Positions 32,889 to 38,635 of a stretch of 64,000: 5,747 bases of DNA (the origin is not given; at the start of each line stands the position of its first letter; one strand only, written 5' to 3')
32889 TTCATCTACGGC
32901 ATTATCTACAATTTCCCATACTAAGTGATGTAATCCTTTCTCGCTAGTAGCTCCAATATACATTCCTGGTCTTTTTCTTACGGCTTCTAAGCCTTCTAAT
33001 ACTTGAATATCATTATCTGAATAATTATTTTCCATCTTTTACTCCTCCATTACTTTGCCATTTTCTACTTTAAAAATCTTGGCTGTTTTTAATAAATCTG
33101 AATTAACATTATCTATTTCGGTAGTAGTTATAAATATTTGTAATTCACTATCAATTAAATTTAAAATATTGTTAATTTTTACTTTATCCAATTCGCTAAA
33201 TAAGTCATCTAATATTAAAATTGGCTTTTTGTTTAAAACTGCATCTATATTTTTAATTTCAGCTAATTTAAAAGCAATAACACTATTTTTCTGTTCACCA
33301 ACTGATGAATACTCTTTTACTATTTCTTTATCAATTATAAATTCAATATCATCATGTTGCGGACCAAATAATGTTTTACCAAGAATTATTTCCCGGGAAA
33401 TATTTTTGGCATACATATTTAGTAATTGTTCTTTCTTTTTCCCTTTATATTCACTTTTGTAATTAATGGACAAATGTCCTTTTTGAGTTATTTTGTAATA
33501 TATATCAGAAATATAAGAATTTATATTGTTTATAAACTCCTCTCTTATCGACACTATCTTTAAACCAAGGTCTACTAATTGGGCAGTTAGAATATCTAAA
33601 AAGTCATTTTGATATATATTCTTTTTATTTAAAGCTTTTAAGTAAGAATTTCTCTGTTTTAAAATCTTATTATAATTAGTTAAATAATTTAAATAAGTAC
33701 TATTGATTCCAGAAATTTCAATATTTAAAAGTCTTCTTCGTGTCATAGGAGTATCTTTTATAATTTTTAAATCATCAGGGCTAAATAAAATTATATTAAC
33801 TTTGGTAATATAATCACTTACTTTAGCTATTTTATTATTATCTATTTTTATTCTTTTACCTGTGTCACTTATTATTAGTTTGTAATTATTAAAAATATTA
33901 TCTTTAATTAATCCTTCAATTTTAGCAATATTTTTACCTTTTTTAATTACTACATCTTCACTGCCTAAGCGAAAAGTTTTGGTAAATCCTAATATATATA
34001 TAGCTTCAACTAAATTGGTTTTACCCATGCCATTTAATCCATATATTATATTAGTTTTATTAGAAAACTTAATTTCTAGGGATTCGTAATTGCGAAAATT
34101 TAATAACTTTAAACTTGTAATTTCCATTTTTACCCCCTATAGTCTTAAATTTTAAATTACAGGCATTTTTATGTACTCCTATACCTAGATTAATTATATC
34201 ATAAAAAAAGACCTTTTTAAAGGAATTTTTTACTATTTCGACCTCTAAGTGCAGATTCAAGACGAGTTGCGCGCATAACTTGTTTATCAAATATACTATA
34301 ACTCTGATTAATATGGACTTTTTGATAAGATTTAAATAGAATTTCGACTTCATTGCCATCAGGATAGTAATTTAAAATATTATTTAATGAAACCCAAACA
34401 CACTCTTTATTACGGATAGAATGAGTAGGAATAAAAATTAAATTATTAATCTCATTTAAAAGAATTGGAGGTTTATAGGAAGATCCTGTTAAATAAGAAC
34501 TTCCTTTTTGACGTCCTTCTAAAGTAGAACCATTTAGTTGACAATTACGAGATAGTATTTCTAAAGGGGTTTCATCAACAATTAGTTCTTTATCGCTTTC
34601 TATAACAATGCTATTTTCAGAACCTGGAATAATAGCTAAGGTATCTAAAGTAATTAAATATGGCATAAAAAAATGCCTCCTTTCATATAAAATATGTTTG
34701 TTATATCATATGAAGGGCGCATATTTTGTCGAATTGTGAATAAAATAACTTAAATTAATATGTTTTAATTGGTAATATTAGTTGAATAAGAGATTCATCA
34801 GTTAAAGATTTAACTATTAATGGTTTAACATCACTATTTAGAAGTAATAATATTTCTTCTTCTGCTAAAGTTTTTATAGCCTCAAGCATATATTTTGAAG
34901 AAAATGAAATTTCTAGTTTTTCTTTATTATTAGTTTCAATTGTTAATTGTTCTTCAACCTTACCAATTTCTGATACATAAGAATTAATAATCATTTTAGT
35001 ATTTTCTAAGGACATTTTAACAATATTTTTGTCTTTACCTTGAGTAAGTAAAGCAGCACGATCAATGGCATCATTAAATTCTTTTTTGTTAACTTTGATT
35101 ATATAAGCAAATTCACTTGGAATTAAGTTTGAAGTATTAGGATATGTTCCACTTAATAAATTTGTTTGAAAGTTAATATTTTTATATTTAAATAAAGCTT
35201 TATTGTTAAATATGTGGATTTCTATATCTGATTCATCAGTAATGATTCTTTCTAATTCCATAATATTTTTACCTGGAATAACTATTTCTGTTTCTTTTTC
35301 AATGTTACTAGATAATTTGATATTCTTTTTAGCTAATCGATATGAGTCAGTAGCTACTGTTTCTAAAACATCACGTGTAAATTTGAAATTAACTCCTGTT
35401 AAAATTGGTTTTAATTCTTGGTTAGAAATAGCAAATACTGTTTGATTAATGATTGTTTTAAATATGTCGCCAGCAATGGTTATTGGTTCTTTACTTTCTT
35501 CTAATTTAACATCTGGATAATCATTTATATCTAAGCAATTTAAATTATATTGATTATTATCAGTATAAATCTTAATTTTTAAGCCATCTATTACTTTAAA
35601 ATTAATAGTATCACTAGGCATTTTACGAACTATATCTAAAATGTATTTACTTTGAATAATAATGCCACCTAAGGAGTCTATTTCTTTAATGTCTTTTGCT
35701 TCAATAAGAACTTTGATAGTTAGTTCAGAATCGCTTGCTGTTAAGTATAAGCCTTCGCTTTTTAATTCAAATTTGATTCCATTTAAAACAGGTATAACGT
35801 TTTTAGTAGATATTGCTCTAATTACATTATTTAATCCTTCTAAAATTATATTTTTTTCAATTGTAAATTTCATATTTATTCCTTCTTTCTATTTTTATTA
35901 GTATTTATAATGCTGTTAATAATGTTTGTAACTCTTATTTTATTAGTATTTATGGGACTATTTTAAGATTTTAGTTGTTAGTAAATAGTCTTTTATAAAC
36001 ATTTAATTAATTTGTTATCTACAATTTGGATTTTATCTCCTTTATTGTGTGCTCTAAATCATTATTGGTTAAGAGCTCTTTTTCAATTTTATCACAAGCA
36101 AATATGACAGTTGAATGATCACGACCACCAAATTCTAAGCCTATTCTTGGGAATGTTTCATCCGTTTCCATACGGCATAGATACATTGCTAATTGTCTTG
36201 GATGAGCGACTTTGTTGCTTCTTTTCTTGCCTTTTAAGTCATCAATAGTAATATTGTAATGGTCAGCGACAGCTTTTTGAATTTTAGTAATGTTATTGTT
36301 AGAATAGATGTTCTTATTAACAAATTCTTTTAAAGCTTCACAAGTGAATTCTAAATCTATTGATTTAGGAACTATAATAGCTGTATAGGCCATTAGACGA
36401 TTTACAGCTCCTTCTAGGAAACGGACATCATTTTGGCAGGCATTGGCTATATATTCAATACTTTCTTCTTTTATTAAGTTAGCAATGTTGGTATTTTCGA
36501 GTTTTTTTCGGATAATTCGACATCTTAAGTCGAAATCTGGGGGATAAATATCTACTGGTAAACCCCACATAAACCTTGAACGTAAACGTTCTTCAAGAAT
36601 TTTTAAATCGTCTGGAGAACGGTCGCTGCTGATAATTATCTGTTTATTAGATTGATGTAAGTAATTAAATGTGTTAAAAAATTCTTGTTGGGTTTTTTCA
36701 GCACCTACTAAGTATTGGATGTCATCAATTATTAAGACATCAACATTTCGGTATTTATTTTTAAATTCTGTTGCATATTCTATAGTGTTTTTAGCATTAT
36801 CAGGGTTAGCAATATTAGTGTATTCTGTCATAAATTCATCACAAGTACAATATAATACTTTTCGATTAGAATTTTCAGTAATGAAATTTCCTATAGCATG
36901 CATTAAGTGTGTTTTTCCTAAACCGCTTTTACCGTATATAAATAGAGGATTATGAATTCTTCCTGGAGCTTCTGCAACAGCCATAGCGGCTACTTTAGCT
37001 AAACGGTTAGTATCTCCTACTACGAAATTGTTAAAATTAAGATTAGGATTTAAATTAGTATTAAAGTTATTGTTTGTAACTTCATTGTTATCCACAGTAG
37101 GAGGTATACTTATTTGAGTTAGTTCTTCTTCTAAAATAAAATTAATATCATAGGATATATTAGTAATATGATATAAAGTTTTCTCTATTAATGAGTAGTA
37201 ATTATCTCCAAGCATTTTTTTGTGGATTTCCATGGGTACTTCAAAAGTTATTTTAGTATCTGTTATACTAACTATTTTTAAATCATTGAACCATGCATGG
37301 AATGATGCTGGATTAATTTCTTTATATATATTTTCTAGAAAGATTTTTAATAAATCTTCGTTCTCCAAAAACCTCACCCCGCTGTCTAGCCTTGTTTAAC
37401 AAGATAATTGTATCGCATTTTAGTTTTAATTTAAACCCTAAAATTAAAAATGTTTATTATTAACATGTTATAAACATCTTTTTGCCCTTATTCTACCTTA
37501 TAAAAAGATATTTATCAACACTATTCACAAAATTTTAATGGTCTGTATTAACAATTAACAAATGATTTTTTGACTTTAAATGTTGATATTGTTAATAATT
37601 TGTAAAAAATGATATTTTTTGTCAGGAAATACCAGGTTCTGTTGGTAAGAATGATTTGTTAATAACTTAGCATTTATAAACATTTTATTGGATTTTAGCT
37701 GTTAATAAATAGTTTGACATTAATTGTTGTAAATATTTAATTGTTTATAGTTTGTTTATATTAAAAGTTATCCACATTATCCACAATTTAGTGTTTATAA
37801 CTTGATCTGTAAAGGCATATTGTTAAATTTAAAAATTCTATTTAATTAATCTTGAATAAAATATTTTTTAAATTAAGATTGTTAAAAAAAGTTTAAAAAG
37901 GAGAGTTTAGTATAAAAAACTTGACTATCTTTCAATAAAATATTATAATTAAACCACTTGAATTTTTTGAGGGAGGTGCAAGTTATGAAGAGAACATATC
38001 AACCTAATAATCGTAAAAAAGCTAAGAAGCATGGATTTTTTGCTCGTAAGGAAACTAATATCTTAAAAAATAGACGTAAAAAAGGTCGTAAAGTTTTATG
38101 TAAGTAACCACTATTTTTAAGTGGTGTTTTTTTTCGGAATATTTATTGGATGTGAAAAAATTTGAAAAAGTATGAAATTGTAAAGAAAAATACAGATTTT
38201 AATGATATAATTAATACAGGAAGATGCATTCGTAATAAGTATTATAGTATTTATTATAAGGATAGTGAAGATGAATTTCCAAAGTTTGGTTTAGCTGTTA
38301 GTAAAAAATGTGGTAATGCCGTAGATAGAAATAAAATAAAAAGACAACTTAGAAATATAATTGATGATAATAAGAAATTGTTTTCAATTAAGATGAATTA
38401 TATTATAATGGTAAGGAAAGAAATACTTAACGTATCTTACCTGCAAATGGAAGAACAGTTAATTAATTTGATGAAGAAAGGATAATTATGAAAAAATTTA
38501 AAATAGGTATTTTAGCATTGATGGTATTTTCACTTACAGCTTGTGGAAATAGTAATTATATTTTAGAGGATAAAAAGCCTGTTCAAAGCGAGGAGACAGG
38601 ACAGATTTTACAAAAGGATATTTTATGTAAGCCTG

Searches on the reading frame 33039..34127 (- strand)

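Call 44: search_protein_families(library=pfam, proteins=[window:33039-34127:-], max_evalue=0.001)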
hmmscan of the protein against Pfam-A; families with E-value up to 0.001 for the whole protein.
window:33039-34127:- (362 aa): 2 families
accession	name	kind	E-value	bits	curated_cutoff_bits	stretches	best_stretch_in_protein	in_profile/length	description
PF02463.25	SMC_N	-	4.5e-18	65.9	40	1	3-357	2-217/220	RecF/RecN/SMC N terminal domain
PF13476.12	AAA_23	-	8.6e-09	36.8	27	1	5-202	1-189/201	AAA domain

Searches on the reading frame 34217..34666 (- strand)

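Call 44: search_protein_families(library=pfam, proteins=[window:34217-34666:-], max_evalue=0.001)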
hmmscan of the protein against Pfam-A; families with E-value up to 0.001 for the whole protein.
window:34217-34666:- (149 aa): 1 family
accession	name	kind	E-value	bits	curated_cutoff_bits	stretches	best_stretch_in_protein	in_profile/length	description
PF06338.17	ComK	-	3.7e-30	105.1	22.3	1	3-143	4-150/152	ComK protein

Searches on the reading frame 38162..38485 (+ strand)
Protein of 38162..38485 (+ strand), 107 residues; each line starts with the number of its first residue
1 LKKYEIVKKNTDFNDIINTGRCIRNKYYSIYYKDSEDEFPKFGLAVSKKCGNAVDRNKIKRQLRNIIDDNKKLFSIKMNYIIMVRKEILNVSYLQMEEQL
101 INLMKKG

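Call 44: search_protein_families(library=pfam, proteins=[window:38162-38485:+], max_evalue=0.001)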
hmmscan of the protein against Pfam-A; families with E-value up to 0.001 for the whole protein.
window:38162-38485:+ (107 aa): 1 family
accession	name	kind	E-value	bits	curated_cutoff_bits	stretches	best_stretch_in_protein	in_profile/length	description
PF00825.24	Ribonuclease_P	-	6.2e-28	97.5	22.3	1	1-106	1-107/109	Ribonuclease P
